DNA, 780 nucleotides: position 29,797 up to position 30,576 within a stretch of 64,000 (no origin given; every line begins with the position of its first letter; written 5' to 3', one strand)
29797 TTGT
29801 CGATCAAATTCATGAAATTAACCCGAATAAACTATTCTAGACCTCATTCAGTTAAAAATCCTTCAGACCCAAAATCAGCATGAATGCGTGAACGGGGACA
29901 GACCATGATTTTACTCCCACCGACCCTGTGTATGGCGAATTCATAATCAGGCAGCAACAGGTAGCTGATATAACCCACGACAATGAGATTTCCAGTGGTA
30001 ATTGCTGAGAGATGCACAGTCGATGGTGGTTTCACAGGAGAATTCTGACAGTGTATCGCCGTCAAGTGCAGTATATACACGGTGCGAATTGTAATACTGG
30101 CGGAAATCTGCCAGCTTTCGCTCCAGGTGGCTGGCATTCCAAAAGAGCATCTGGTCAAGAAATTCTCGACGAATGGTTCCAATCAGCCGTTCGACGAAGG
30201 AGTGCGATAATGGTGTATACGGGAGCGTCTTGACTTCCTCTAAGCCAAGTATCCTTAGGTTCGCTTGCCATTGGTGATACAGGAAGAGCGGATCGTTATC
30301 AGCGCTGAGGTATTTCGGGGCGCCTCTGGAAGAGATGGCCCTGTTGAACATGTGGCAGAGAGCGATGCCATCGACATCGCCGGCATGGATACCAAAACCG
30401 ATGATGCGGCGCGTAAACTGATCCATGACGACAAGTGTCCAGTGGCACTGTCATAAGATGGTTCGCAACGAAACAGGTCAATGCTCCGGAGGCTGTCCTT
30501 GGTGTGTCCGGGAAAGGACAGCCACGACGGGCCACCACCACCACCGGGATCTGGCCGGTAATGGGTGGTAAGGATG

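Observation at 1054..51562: Four direct copies of a tRNA-Met 3' half with its terminator cut the window into island-like segments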

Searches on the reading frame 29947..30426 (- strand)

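Call 69: search_protein_families(library=pfam, proteins=[window:29947-30426:-], max_evalue=0.01)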
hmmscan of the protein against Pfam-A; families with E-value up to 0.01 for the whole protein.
window:29947-30426:- (159 aa): 1 family
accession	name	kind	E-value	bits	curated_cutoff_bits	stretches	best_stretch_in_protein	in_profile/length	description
PF13683.12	rve_3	-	3.4e-11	43.2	26.5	1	67-124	8-65/67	Integrase core domain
